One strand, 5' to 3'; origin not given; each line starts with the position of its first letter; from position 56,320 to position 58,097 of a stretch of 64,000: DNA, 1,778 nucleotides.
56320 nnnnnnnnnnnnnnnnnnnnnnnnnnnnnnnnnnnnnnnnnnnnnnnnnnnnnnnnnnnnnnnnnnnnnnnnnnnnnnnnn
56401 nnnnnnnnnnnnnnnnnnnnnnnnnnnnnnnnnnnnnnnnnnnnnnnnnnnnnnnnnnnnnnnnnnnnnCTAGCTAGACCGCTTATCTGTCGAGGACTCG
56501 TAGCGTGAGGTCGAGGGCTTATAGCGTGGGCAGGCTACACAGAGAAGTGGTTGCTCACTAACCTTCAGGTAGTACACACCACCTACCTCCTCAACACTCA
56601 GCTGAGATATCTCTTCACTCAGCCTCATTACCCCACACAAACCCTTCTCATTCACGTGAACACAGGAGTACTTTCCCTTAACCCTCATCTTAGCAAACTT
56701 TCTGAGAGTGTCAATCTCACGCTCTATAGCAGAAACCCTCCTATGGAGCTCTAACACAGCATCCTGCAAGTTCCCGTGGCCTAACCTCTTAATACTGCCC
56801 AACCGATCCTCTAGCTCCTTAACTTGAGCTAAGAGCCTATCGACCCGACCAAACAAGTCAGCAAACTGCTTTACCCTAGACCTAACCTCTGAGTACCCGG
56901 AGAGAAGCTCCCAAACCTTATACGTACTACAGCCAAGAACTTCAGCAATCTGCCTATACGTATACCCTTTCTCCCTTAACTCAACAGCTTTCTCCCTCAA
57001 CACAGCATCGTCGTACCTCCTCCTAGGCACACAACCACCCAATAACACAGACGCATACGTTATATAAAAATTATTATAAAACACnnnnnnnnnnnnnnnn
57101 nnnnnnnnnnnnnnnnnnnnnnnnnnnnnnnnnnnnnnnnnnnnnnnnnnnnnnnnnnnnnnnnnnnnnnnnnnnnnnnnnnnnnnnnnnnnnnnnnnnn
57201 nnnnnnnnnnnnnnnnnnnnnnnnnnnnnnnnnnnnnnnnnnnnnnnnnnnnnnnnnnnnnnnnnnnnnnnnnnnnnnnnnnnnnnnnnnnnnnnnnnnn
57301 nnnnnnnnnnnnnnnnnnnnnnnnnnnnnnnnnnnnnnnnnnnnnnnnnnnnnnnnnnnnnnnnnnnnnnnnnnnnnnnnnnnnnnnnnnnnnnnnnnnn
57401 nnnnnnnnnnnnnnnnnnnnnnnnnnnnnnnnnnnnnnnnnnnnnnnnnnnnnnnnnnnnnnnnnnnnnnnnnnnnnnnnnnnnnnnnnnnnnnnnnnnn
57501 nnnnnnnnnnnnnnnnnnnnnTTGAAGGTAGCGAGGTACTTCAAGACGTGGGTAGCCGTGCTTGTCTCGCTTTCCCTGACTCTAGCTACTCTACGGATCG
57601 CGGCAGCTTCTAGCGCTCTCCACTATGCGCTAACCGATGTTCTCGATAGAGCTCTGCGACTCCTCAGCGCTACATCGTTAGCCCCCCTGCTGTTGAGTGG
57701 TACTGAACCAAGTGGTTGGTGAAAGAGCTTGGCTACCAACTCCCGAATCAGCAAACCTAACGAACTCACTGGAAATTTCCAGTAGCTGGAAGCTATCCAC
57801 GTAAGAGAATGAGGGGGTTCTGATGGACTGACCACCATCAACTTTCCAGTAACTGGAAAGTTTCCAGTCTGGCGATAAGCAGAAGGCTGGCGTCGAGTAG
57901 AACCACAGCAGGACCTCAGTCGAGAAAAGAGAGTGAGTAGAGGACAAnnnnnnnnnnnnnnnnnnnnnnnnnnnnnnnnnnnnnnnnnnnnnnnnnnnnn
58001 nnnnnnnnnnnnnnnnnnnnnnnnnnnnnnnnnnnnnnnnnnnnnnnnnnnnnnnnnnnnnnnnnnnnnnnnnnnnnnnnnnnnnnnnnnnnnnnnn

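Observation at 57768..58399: Array of eight TTCCAGT half-sites arranged as palindromes in a 2.2-kb gene desert (ORB-like)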

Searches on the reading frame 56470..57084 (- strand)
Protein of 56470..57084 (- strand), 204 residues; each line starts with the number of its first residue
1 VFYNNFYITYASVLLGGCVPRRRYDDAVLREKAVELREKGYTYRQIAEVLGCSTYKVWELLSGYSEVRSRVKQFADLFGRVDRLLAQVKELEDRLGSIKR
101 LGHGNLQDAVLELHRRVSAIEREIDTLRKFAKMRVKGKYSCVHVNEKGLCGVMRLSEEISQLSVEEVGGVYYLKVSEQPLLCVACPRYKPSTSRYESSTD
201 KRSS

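Call 7: search_protein_families(library=pfam, proteins=[window:56470-57084:-], max_evalue=0.01)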
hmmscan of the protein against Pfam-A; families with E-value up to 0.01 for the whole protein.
window:56470-57084:- (204 aa): 5 families
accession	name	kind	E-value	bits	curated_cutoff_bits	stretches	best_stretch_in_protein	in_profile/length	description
PF13384.12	HTH_23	-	7.8e-06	26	24.6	1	30-65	7-42/50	Homeodomain-like domain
PF08281.18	Sigma70_r4_2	-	0.0005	20.1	25.7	1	31-54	16-40/54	Sigma-70, region 4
PF13560.12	HTH_31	-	0.00071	20.3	27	1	29-86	9-62/64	Helix-turn-helix domain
PF13936.12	HTH_38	-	0.00098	19.3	27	0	30-54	10-34/44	Helix-turn-helix domain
PF14077.11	WD40_alt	-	0.0082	16.4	25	0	113-131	16-34/48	Alternative WD40 repeat motif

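Call 24: search_protein_families(library=phrogs, proteins=[window:56470-57030:-], max_evalue=0.1)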
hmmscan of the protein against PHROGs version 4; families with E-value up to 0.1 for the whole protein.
window:56470-57030:- (186 aa): 15 families
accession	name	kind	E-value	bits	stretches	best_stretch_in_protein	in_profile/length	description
phrog_3910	-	transcription regulation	1.9e-05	24.8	1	7-47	70-110/356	transcriptional regulator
phrog_645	-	DNA, RNA and nucleotide metabolism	4.2e-05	24.7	1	8-41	23-57/196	Rnase E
phrog_664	-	DNA, RNA and nucleotide metabolism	0.00049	21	1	12-59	90-137/210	DNA binding protein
phrog_6223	-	transcription regulation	0.00084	20.4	1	19-45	14-40/73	transcriptional repressor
phrog_6831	-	transcription regulation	0.00087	20.2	1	17-47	13-43/68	transcriptional regulator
phrog_836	-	transcription regulation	0.0029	18.7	1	12-60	86-132/133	late transcriptional activator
phrog_7067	-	head and packaging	0.0053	17.9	1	16-42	25-51/56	terminase small subunit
phrog_11457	-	unknown function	0.0092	16.9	1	14-37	16-39/60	-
phrog_3855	-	DNA, RNA and nucleotide metabolism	0.016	16.6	1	10-36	67-93/115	HTH DNA binding protein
phrog_8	-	transcription regulation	0.025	15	1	16-80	82-166/346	transcriptional regulator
phrog_11108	-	unknown function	0.028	15.3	0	67-154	10-97/180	-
phrog_20634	-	unknown function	0.049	14.5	0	10-55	73-118/251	-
phrog_11376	-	unknown function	0.052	14.8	0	15-51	51-87/134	-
phrog_4779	-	transcription regulation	0.053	15.1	0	18-73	11-65/98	transcriptional regulator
phrog_4494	-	unknown function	0.066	14.7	0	11-44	7-40/109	-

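Call 26: find_related_loci(query=window:56470-57030:-, collection=viral_contigs, flank=10000)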
Query window:56470-57030:- (186 aa) in viral_contigs; peptide patterns used: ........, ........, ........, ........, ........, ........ (x = any residue, [..] = any of these).
11 stretches matched a pattern, but none encodes a relative of the query by tblastn (E <= 1e-3).

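Call 27: find_homologous_proteins(query=window:56470-57030:-, max_evalue=0.001)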
Query window:56470-57030:- (186 aa): 2 proteins with E <= 0.001 among 248 candidates.
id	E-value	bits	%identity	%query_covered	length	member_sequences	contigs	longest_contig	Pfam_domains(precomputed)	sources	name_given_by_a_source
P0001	9.2e-114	396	98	100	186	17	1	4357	-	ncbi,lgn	ncbi:MAG: helix-turn-helix domain-containing protein [Thermofilaceae archaeon]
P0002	8.5e-60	220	93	61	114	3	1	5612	PF13384.13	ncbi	ncbi:MAG: helix-turn-helix domain-containing protein [Zestosphaera sp.]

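Call 28: find_encoding_contigs(protein=P0001, flank=10000, max_places=10)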
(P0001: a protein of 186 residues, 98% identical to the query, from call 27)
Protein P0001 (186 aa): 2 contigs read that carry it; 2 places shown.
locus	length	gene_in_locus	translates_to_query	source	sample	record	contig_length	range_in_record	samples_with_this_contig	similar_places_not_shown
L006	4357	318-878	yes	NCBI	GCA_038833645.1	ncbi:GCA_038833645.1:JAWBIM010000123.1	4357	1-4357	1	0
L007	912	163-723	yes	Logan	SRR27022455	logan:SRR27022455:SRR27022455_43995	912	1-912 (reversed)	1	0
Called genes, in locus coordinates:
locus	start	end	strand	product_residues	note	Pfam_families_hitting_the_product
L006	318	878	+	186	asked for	-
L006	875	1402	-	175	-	-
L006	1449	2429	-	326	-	-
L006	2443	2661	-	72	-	-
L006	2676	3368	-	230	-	-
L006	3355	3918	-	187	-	-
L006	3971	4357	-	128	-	PF16795:Phage_integr_3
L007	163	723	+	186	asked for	-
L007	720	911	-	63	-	?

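Call 29: find_encoding_contigs(protein=P0002, flank=10000, max_places=10)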
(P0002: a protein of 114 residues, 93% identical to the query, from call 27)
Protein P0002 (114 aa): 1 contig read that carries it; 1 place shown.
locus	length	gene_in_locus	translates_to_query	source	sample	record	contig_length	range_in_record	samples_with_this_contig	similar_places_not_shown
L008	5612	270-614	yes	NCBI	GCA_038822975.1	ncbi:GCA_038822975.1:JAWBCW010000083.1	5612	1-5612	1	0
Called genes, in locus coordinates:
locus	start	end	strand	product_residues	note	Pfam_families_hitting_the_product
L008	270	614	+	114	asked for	PF13384:HTH_23 (faint)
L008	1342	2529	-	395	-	PF01321:Creatinase_N, PF00557:Peptidase_M24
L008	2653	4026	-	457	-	PF00474:SSF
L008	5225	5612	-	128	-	PF01909:NTP_transf_2, PF18765:Polbeta (weak)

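Call 54: search_protein_families(library=ncbifam, proteins=[window:56470-57030:-], max_evalue=0.01)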
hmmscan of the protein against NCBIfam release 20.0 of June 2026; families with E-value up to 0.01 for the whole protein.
window:56470-57030:- (186 aa): 4 families
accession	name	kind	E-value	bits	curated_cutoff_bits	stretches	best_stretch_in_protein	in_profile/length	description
TIGR02937.1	sigma70-ECF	superfamily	0.0018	17.9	42.9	0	15-39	125-150/165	sigma-70 family RNA polymerase sigma factor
NF047515.1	SpiroCoCo_C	equivalog_domain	0.0086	15.3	125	0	41-111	101-170/313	SpiroCoCo family coiled-coil protein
NF047516.1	LA_3659_fam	equivalog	0.01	15.5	36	0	12-81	71-140/221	LA_3659 family protein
NF047514.1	SpiroCoCo_N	equivalog_domain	0.01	15.5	75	0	12-81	71-140/221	SpiroCoCo family coiled-coil protein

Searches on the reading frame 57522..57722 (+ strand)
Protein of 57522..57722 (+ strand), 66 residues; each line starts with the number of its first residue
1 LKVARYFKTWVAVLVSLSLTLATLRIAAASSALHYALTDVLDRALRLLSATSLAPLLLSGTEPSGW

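Call 24: search_protein_families(library=phrogs, proteins=[window:57522-57722:+], max_evalue=0.1)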
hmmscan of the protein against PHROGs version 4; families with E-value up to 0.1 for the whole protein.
window:57522-57722:+ (66 aa): 0 families

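Call 47: find_encoding_contigs(protein=window:57522-57722:+, flank=3000, max_places=10)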
Protein window:57522-57722:+ (66 aa): 2 contigs read that carry it; 2 places shown.
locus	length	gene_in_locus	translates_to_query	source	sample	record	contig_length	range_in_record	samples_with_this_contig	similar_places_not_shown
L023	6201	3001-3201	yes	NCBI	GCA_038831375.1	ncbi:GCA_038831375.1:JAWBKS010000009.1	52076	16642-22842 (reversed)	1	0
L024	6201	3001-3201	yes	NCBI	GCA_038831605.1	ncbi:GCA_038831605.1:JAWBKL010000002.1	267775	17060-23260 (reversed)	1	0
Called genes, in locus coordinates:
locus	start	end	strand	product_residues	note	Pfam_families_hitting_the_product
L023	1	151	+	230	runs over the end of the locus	-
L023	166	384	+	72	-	-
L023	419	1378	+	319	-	-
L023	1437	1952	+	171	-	-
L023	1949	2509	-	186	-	-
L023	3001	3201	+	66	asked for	-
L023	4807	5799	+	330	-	PF04321:RmlD_sub_bind, PF05368:NmrA, PF01073:3Beta_HSD, PF01370:Epimerase, PF02719:Polysacc_synt_2, PF07993:NAD_binding_4, PF13460:NAD_binding_10, PF16363:GDP_Man_Dehyd, +1 more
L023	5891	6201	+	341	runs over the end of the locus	PF00535:Glycos_transf_2, PF04138:GtrA_DPMS_TM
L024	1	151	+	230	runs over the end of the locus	-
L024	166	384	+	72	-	-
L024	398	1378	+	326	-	-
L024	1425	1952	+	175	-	-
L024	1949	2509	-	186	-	-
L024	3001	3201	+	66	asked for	-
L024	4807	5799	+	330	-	PF04321:RmlD_sub_bind, PF05368:NmrA, PF01073:3Beta_HSD, PF01370:Epimerase, PF02719:Polysacc_synt_2, PF07993:NAD_binding_4, PF13460:NAD_binding_10, PF16363:GDP_Man_Dehyd, +1 more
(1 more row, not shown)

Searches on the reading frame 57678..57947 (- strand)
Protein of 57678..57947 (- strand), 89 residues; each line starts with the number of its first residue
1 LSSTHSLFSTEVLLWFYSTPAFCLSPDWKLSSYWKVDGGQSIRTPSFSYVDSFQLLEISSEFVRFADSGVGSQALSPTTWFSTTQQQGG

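Call 24: search_protein_families(library=phrogs, proteins=[window:57678-57947:-], max_evalue=0.1)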
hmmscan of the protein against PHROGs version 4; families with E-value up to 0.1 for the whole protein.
window:57678-57947:- (89 aa): 0 families
